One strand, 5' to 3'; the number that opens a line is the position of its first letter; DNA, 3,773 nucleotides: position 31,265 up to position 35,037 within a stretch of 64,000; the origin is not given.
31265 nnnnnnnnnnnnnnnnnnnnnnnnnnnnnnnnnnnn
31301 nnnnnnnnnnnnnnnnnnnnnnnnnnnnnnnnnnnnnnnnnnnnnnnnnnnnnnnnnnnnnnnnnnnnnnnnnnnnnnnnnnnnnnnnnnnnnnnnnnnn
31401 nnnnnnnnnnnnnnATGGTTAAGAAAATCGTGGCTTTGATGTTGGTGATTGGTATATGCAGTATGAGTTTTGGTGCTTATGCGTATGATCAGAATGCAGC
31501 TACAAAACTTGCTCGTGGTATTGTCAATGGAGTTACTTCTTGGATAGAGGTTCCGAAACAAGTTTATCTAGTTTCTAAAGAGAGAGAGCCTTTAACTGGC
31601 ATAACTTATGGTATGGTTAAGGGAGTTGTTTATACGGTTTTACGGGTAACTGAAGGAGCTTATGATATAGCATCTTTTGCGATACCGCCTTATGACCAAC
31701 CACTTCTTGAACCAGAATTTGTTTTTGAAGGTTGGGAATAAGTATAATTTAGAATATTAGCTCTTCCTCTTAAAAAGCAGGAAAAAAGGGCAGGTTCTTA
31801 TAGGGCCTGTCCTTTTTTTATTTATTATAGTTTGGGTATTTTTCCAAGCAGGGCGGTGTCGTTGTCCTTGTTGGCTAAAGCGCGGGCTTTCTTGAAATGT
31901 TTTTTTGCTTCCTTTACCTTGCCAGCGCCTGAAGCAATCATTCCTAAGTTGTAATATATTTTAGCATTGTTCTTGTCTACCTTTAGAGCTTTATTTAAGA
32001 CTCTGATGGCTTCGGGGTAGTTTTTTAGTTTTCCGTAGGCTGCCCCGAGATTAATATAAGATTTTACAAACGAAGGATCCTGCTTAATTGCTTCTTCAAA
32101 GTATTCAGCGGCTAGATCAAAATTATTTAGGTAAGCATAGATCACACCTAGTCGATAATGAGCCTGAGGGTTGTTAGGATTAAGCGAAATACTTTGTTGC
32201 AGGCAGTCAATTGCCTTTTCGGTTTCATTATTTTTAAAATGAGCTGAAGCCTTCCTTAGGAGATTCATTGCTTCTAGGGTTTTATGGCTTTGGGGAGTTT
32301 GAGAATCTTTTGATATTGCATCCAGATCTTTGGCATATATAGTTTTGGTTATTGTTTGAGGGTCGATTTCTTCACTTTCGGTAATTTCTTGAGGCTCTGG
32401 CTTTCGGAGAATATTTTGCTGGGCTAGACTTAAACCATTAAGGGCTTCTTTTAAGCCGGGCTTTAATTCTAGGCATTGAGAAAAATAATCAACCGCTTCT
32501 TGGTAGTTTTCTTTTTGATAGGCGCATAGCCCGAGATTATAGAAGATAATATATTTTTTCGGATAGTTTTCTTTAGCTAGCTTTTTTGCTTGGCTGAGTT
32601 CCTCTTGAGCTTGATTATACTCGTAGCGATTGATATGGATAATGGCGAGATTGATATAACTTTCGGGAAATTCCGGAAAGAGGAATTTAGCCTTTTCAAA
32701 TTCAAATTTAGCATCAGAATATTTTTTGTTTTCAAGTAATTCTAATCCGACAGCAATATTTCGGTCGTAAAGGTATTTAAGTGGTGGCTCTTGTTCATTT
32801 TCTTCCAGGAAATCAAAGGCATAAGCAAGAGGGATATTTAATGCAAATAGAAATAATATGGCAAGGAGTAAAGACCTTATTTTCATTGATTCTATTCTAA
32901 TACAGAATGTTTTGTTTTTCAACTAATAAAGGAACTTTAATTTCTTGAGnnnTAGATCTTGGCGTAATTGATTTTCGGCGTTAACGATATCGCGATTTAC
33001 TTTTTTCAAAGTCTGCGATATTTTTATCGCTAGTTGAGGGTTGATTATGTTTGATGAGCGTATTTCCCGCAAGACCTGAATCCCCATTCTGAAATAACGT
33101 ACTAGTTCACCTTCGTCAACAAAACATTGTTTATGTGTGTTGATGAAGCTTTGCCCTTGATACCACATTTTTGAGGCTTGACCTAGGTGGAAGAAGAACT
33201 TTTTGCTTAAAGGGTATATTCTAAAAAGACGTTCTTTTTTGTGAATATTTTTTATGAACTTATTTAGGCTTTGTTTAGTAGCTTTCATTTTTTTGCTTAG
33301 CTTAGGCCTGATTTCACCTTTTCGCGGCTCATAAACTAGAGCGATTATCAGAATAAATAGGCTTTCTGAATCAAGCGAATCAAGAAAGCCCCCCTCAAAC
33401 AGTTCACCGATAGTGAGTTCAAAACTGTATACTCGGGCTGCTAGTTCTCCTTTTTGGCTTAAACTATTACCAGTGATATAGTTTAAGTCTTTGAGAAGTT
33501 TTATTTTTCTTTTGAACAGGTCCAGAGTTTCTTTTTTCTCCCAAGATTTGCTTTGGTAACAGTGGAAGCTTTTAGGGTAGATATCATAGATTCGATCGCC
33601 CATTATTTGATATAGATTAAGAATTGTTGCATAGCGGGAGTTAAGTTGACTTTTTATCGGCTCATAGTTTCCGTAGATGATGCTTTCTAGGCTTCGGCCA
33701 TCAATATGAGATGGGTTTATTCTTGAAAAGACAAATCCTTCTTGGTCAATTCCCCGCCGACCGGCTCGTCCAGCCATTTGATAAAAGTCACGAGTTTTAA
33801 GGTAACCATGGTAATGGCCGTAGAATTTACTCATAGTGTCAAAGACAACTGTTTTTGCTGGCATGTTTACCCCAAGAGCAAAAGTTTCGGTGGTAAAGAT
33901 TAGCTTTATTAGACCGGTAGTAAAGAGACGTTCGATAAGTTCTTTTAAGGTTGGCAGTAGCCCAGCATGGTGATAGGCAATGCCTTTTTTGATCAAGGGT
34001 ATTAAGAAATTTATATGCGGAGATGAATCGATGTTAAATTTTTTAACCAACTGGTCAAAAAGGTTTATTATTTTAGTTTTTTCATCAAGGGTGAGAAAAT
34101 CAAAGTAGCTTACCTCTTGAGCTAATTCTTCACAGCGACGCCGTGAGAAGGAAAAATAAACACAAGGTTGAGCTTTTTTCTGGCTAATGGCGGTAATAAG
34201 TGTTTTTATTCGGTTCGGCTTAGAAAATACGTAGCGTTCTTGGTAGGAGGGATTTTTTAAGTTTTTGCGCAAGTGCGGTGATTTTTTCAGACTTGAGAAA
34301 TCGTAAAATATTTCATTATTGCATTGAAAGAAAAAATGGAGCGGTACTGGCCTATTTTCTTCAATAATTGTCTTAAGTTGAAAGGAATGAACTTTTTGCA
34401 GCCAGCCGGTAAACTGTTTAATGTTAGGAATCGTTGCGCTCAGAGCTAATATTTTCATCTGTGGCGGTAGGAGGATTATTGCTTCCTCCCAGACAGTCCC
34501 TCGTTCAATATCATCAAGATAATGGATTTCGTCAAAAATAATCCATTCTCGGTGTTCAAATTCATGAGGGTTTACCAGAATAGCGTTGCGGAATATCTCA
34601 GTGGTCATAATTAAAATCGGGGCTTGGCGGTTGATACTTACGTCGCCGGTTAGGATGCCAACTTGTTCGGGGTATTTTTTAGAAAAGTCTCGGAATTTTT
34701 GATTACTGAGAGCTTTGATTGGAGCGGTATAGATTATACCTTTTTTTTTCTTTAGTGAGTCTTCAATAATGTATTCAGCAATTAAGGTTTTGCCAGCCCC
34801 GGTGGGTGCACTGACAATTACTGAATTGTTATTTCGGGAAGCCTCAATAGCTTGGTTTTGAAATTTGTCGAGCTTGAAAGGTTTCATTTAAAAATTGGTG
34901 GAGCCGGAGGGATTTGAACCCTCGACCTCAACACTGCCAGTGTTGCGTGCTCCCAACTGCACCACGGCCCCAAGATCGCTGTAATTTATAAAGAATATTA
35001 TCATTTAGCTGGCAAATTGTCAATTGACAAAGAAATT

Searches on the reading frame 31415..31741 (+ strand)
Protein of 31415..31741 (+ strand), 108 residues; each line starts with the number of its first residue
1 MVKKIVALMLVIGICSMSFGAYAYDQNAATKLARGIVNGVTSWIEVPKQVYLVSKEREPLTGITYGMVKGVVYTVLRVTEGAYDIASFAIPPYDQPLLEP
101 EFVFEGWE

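Call 4: search_protein_families(library=pfam, proteins=[window:31415-31738:+], max_evalue=1)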
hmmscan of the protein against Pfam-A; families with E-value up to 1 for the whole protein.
seq(108 aa): 0 families

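Call 5: search_protein_families(library=ncbifam, proteins=[window:31415-31738:+], max_evalue=1)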
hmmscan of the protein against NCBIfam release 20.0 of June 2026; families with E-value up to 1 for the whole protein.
seq(108 aa): 3 families
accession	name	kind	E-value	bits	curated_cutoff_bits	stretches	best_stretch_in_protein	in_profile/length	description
TIGR04073.1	exo_TIGR04073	subfamily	2.6e-23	81.9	50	1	28-102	2-75/75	exosortase system-associated protein, TIGR04073 family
NF001660.0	PRK00431.1-1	equivalog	0.022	14.3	271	1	12-58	116-162/177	O-acetyl-ADP-ribose deacetylase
NF003163.0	PRK04143.1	equivalog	0.23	10.9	272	1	12-48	204-237/265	protein-ADP-ribose hydrolase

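Call 12: find_encoding_contigs(protein=window:31415-31741:+, flank=10000, max_places=4)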
Protein window:31415-31741:+ (108 aa): no gene with exactly this product is on record in the collection.

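Call 51: find_homologous_proteins(query=window:31415-31738:+)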
Query seq(108 aa) (108 aa): 18 proteins with E <= 0.001 among 22 candidates.
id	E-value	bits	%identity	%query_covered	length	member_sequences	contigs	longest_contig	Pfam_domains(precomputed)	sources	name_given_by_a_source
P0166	7.2e-65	234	100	100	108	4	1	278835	-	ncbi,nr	ncbi:MAG: exosortase system-associated protein, TIGR04073 family [Candidatus Omnitrophica bacterium]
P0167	4.7e-50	186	81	99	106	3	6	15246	-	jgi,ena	-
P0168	6.7e-50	185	74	100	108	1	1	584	-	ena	-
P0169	4.3e-49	183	77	100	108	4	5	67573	-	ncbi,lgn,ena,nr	ncbi:MAG: exosortase system-associated protein, TIGR04073 family [Candidatus Omnitrophica bacterium]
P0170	6.3e-40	153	64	100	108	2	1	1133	-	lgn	-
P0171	7.7e-40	153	72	81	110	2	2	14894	-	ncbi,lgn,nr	ncbi:MAG: exosortase system-associated protein, TIGR04073 family [Candidatus Omnitrophica bacterium]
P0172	8.8e-39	150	63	100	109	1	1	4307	-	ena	-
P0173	3.5e-38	148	63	100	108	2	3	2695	-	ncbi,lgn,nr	ncbi:MAG: exosortase system-associated protein, TIGR04073 family [Candidatus Omnitrophica bacterium]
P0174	5.5e-36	141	60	100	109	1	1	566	-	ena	-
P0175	6.3e-36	141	60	100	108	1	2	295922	-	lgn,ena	-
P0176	2.3e-35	139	61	100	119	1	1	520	-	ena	-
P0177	4.1e-35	138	59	100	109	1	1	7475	-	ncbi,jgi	-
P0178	1.6e-33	133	62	82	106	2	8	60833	-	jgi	-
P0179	2.8e-33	132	65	80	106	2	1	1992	-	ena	-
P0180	1.3e-32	130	58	100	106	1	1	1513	-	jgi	jgi:putative exosortase-associated protein (TIGR04073 family)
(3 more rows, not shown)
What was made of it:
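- Closest known: NCBIfam/TIGRFAMs TIGR04073, 'exosortase system-associated protein, TIGR04073 family'. Same: They share its size, signal peptide and C-terminal EPEF ending, and the identical sequence is already so named in GenBank (call 51).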

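Call 52: find_encoding_contigs(protein=P0166, flank=2000, max_places=3)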
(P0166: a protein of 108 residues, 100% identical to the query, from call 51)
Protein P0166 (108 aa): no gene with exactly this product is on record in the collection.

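Call 53: find_encoding_contigs(protein=P0169, flank=4000, max_places=5)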
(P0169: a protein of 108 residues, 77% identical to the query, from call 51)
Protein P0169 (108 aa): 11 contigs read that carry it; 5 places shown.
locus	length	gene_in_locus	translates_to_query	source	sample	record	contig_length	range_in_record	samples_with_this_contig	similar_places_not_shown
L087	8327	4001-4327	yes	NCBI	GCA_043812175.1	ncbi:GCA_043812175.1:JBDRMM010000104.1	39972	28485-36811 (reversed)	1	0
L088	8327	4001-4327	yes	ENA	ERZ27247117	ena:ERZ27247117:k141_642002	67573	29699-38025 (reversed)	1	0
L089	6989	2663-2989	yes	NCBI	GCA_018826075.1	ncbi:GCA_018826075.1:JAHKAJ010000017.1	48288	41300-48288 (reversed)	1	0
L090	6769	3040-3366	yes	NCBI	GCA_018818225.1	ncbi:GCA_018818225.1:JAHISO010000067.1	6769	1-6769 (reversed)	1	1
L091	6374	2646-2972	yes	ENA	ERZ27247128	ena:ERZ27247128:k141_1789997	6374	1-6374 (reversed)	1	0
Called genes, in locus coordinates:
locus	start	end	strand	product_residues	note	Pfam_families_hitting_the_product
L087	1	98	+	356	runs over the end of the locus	PF00291:PALP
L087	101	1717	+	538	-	PF03485:Arg_tRNA_synt_N, PF00750:tRNA-synt_1d, PF09334:tRNA-synt_1g (faint), PF05746:DALR_1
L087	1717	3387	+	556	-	PF01368:DHH, PF02272:DHHA1, PF17768:RecJ_OB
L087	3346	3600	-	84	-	PF00830:Ribosomal_L28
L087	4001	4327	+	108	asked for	-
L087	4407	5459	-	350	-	PF13424:TPR_12, PF00515:TPR_1 (weak), PF07719:TPR_2 (weak), PF00515:TPR_1, PF07719:TPR_2, PF13424:TPR_12, PF13424:TPR_12, PF13414:TPR_11, +23 more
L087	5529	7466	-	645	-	PF00270:DEAD, PF04851:ResIII, PF22527:DEXQc_Suv3 (weak), PF00271:Helicase_C (weak), PF08148:DSHCT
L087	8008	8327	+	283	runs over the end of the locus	PF01261:AP_endonuc_2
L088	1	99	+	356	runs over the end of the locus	PF00291:PALP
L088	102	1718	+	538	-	PF03485:Arg_tRNA_synt_N, PF00750:tRNA-synt_1d, PF09334:tRNA-synt_1g (faint), PF05746:DALR_1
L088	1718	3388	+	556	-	PF01368:DHH, PF02272:DHHA1, PF17768:RecJ_OB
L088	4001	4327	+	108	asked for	-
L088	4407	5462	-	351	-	PF13424:TPR_12, PF00515:TPR_1 (weak), PF07719:TPR_2 (weak), PF00515:TPR_1, PF07719:TPR_2, PF13424:TPR_12, PF13424:TPR_12, PF13414:TPR_11, +23 more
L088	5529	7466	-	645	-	PF00270:DEAD, PF04851:ResIII, PF22527:DEXQc_Suv3 (weak), PF00271:Helicase_C (weak), PF08148:DSHCT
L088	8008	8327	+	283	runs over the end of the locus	PF01261:AP_endonuc_2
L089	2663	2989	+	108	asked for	-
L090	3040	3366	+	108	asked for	-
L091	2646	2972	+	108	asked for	-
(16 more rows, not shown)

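Call 54: find_encoding_contigs(protein=P0175, flank=3000, max_places=2)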
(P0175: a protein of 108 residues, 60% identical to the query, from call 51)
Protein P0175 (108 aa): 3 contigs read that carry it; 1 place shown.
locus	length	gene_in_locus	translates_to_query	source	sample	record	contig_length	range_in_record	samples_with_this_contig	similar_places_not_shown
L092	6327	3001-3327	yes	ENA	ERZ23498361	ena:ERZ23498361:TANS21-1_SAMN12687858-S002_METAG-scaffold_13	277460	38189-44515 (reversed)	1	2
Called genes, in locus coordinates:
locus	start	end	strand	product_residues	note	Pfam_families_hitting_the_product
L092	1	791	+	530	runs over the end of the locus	PF03485:Arg_tRNA_synt_N, PF00750:tRNA-synt_1d, PF09334:tRNA-synt_1g (faint), PF05746:DALR_1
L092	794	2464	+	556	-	PF01368:DHH, PF02272:DHHA1, PF17768:RecJ_OB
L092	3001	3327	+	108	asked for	-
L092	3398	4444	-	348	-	PF13414:TPR_11 (weak), PF14559:TPR_19 (weak), PF13424:TPR_12, PF00515:TPR_1 (weak), PF13424:TPR_12 (weak), PF00515:TPR_1, PF13414:TPR_11, PF13414:TPR_11, +23 more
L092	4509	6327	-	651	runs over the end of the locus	PF00270:DEAD, PF04851:ResIII, PF22527:DEXQc_Suv3 (weak), PF00271:Helicase_C (weak), PF08148:DSHCT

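Call 55: find_encoding_contigs(protein=P0178, flank=3000, max_places=2)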
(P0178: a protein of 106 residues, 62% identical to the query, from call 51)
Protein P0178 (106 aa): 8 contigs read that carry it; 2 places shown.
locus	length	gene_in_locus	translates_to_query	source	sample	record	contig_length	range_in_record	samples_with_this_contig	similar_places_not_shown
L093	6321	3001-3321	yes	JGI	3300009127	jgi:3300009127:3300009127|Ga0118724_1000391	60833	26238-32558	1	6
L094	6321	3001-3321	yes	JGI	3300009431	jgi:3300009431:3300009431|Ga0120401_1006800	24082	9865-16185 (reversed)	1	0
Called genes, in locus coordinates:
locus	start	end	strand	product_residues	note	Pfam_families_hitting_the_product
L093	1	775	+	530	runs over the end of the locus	PF03485:Arg_tRNA_synt_N, PF00750:tRNA-synt_1d, PF05746:DALR_1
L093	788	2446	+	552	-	PF01368:DHH, PF02272:DHHA1, PF17768:RecJ_OB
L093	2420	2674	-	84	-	PF00830:Ribosomal_L28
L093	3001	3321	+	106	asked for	-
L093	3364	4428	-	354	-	PF00515:TPR_1 (weak), PF07719:TPR_2, PF13181:TPR_8 (weak), PF14559:TPR_19, PF14559:TPR_19, PF00515:TPR_1, PF13181:TPR_8, PF21033:RMD1-3, +28 more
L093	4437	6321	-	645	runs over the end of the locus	PF00270:DEAD, PF04851:ResIII, PF20720:nSTAND3 (faint), PF22527:DEXQc_Suv3 (weak), PF00271:Helicase_C (weak), PF08148:DSHCT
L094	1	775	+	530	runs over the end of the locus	PF03485:Arg_tRNA_synt_N, PF00750:tRNA-synt_1d, PF05746:DALR_1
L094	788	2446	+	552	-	PF01368:DHH, PF02272:DHHA1, PF17768:RecJ_OB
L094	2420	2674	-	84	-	PF00830:Ribosomal_L28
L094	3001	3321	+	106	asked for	-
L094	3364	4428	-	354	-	PF00515:TPR_1 (weak), PF07719:TPR_2, PF13181:TPR_8 (weak), PF14559:TPR_19, PF14559:TPR_19, PF00515:TPR_1, PF13181:TPR_8, PF21033:RMD1-3, +28 more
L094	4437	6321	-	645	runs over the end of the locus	PF00270:DEAD, PF04851:ResIII, PF20720:nSTAND3 (faint), PF22527:DEXQc_Suv3 (weak), PF00271:Helicase_C (weak), PF08148:DSHCT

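Call 79: find_related_loci(query=A6, collection=metagenome_contigs, flank=1500)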
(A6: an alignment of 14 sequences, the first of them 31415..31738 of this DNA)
Query A6 (108 aa) in metagenome_contigs; peptide patterns used: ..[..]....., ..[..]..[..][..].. (x = any residue, [..] = any of these).
449 stretches matched a pattern; 17 encode a relative of the query (tblastn E <= 1e-3); 17 distinct loci.
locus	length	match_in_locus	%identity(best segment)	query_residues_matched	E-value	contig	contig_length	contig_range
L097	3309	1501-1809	78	6-108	9e-54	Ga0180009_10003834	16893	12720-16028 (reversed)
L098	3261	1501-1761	74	21-107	8e-43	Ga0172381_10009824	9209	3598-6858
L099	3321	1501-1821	57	1-108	6e-41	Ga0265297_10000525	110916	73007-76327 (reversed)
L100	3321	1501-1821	56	1-108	1e-40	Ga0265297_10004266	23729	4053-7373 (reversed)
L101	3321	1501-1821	58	1-108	1e-40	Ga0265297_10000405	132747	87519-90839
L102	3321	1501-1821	58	1-108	1e-40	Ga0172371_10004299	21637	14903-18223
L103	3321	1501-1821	58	1-108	2e-40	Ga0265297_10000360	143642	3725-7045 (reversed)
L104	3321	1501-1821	57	1-108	3e-40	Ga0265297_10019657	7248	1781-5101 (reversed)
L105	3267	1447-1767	56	1-108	3e-39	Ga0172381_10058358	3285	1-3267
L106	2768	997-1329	55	1-107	3e-39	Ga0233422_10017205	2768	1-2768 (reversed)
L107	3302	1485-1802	54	3-108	1e-36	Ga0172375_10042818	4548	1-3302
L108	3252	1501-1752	58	25-108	2e-31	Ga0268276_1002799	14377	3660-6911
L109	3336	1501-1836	46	1-108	3e-30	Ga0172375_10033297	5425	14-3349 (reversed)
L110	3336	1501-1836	45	1-108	3e-30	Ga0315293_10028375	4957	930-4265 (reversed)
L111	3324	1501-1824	47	1-108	1e-29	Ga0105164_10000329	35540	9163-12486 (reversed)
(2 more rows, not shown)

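Call 97: predict_structure(alignment_id=A9)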
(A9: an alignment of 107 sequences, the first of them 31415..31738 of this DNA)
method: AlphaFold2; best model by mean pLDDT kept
length: 108 residues; sequences in the alignment: 107
mean_pLDDT: 89.6   pTM: 0.70
mean pLDDT of the five models: 89.6, 89.1, 88.8, 88.4, 88.4
residues with pLDDT >= 90: 79; 70-90: 19; 50-70: 9; < 50: 1
segments of 3 or more residues with pLDDT < 50: none
pLDDT, mean of each block of 10 residues (from residue 1): 89 69 71 94 97 96 98 97 96 90 88
secondary structure, 60 per line:
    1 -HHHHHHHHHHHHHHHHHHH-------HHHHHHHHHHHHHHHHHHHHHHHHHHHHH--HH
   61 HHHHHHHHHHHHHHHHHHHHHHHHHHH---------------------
elements in order: H2-20 H28-56 H59-87
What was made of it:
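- Fold: AF2 with 107 sequences gives pLDDT 89.6 and pTM 0.70, with helices 28-56 and 59-87 and a tail at pLDDT about 88-90 (call 97). The motif is P-E-F/Y, not P-E-P. The tail is predicted ordered and part of the domain (call 97). The copy-2 end is predicted ordered on its own hairpin (call 97).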

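Call 99: fold_search(model_id=the predicted structure, library=pdb)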
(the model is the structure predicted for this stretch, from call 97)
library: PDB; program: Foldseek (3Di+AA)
matches with E <= 10: 13; with E <= 0.001: 0
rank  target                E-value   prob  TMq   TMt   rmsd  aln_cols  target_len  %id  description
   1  6s38_B                3.4e+00  0.44  0.40  0.33   5.5        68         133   15  Ligand binding domain of the P. putida receptor PcaY_PP in complex with quinate (released 2020-10-21)
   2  6s38_A                3.8e+00  0.54  0.40  0.32   3.5        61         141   13  Ligand binding domain of the P. putida receptor PcaY_PP in complex with quinate (released 2020-10-21)
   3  1wp8_B                4.0e+00  0.14  0.27  0.40   5.9        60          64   12  crystal structure of Hendra Virus fusion core (released 2005-11-15)
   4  1wp7_A                4.9e+00  0.30  0.36  0.56   5.6        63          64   14  crystal structure of Nipah Virus fusion core (released 2005-11-15)
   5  6s18_A                5.8e+00  0.38  0.40  0.31   3.5        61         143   13  Ligand binding domain of the P. putida receptor PcaY_PP in complex with glycerol (released 2020-10-21)
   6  7qho_J                5.8e+00  0.25  0.40  0.42   7.3        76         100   17  Cytochrome bcc-aa3 supercomplex (respiratory supercomplex III2/IV2) from Corynebacterium glutamicum (as isolated) (released 2022-05-18)
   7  7xec_A                7.9e+00  0.09  0.30  0.07   5.4        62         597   13  Cryo-EM structure of human ABCD1 E630Q in the presence of ATP in inward-facing state 2 (released 2023-03-29)
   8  8gym_Z1               8.3e+00  0.14  0.33  0.36   5.3        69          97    6  Cryo-EM structure of Tetrahymena thermophila respiratory mega-complex MC IV2+(I+III2+II)2 (released 2023-06-14)
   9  6ipo_B                8.8e+00  0.11  0.32  0.26   5.7        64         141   11  Ferritin mutant C90A/C102A/C130A/D144C (released 2019-03-13)
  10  8b6h_EG               8.8e+00  0.07  0.26  0.28   6.3        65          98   11  Cryo-EM structure of cytochrome c oxidase dimer (complex IV) from respiratory supercomplex of Tetrahymena thermophila (released 2023-03-29)
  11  5los                  9.3e+00  0.20  0.39  0.46   4.5        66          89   14  Piriformospora indica PIIN_05872 (released 2018-05-02)
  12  8y6f_E                9.3e+00  0.08  0.33  0.23   8.6        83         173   10  The crystal structure of MMPs cleavable human heavy chain ferritin (released 2024-07-17)
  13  8d06_J                9.8e+00  0.04  0.24  0.32   6.2        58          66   19  Hallucinated C3 protein assembly HALC3_104 (released 2022-09-28)

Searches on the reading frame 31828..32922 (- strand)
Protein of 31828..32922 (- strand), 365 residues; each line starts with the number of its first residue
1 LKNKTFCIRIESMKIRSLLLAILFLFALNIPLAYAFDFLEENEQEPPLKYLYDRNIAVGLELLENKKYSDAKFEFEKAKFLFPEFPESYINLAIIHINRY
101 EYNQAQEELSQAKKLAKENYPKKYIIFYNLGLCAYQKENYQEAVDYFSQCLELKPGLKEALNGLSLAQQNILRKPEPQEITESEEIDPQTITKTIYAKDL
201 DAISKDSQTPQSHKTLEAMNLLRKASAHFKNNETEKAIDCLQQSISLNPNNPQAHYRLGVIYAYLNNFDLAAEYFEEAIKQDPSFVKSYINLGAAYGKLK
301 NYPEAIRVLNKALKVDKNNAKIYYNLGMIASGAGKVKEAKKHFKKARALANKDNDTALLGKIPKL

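Call 25: search_protein_families(library=ncbifam, proteins=[window:31828-32922:-], max_evalue=0.0001)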
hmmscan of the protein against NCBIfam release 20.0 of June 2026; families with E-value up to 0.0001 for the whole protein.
window:31828-32922:- (365 aa): 28 families (the best 25 are shown)
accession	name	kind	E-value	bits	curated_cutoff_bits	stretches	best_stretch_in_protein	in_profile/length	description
NF040959.1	MamA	equivalog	1.5e-31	109.5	200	2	221-349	74-202/204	magnetosome protein MamA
TIGR02521.1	type_IV_pilW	equivalog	6.1e-26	91.4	154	3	284-355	29-100/234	type IV pilus biogenesis/stability protein PilW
TIGR02917.1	PEP_TPR_lipo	equivalog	1.2e-25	89.7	312.2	2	199-354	249-397/899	XrtA/PEP-CTERM system TPR-repeat protein PrsT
NF033762.1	social_mot_Tgl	equivalog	5.9e-19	68.4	225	2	232-313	45-127/252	social motility TPR repeat lipoprotein Tgl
NF047558.1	TPR_END_plus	domain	1.3e-18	66.7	32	0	254-287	1-33/56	TPR end-of-group domain-containing protein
NF033758.1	gliding_GltE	equivalog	3.3e-17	62.6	225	2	301-346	67-112/411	adventurous gliding motility TPR repeat lipoprotein GltE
NF033920.0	C39_PA2778_fam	equivalog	4.6e-17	62.3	150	2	271-350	175-254/255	PA2778 family cysteine peptidase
TIGR02552.1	LcrH_SycD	equivalog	1e-16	60.9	104.8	1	290-354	56-120/136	SycD/LcrH family type III secretion system chaperone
TIGR00540.1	TPR_hemY_coli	hypoth_equivalog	2.4e-15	56.2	142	1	220-299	294-372/385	heme biosynthesis-associated TPR protein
TIGR00990.1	3a0801s09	subfamily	5.4e-15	55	757.25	2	221-298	368-445/615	mitochondrial import receptor subunit TOM70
NF047371.1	FlcA_CTERM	equivalog_domain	9.7e-14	50.7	300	2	211-352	404-539/646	periplasmic flagellar collar protein FlcA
NF002725.1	PRK02603.1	equivalog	1e-13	51.6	143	0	100-174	49-122/173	photosystem I assembly protein Ycf3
NF052312.1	T9SS_PorW_SprE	equivalog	2.2e-12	46.5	250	1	211-354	172-324/716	type IX secretion system periplasmic lipoprotein PorW/SprE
NF047507.1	TPR_BatC_Lepto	exception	1.1e-11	44.6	175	1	56-177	28-149/214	TPR repeat-containing protein BatC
NF008391.2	PRK11189.1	equivalog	1.2e-10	41.4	250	1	245-353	57-166/297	lipoprotein NlpI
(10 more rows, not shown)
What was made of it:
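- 31825..32922 (-): Exported TPR protein (365 aa as listed; the true start is probably the internal Met, giving signal peptide …PLAYA|FDF), convergent partner of copy 2. NCBIfam and TPR hits (call 25).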

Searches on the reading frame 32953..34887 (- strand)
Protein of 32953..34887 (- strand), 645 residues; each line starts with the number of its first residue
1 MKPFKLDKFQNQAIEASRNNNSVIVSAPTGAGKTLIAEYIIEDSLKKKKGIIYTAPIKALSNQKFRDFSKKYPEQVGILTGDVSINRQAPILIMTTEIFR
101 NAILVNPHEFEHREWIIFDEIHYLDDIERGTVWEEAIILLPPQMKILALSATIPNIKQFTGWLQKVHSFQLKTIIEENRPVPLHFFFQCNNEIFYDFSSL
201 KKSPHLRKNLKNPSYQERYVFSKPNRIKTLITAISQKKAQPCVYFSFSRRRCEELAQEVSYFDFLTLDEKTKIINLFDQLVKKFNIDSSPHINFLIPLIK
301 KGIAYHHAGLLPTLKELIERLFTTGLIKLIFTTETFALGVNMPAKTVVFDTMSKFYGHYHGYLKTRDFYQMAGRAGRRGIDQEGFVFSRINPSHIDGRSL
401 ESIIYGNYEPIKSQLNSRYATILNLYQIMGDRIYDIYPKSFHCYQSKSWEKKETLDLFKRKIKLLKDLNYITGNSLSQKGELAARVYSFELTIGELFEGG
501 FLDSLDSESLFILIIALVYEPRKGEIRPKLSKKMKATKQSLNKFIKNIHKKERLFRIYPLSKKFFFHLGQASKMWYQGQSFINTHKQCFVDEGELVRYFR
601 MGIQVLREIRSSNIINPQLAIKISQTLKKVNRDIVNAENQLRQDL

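Call 25: search_protein_families(library=ncbifam, proteins=[window:32953-34887:-], max_evalue=0.0001)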
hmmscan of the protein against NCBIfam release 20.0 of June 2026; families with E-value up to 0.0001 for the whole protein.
window:32953-34887:- (645 aa): 13 families
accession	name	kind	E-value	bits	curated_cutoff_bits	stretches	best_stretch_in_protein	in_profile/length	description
NF040935.1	helicase_Hel308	equivalog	3.5e-55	187.4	1200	1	6-474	27-484/704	ATP-dependent DNA helicase Hel308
NF002251.0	PRK01172.1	equivalog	1.5e-49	168.9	891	1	4-471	21-459/674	ATP-dependent DNA helicase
NF002654.0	PRK02362.1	equivalog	4e-49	167.6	887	1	10-420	28-424/739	ATP-dependent DNA helicase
NF001308.0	PRK00254.1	equivalog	3e-37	128.2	1216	1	20-452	39-453/720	ATP-dependent DNA helicase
TIGR04121.1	DEXH_lig_assoc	equivalog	1.3e-20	72.8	850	1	3-179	11-210/804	ligase-associated DNA damage response DEXH box helicase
NF010337.0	PRK13766.1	equivalog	9.8e-11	40.5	610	1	9-122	20-142/781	Hef nuclease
TIGR01587.1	cas3_core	equivalog_domain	2.7e-10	39.9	102.45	1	23-81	2-63/358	CRISPR-associated helicase Cas3'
NF010338.0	PRK13767.1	equivalog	1.2e-09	37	849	1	8-161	36-226/877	ATP-dependent helicase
TIGR03817.1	DECH_helic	hypoth_equivalog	1.1e-06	27.3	874.1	0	9-84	40-119/742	helicase/secretion neighborhood putative DEAH-box helicase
TIGR00614.1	recQ_fam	subfamily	2.1e-06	26.8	219.8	0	301-391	249-333/470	RecQ family ATP-dependent DNA helicase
TIGR01389.1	recQ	equivalog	2.2e-06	26.4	640.2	0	304-387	252-327/591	DNA helicase RecQ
NF004069.0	PRK05580.2-1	equivalog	1.7e-05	23.4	767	1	5-92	111-198/612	primosomal protein N'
NF045503.1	repair_heli_XPB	equivalog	8.7e-05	21.2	610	0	2-124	180-312/548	DNA repair helicase XPB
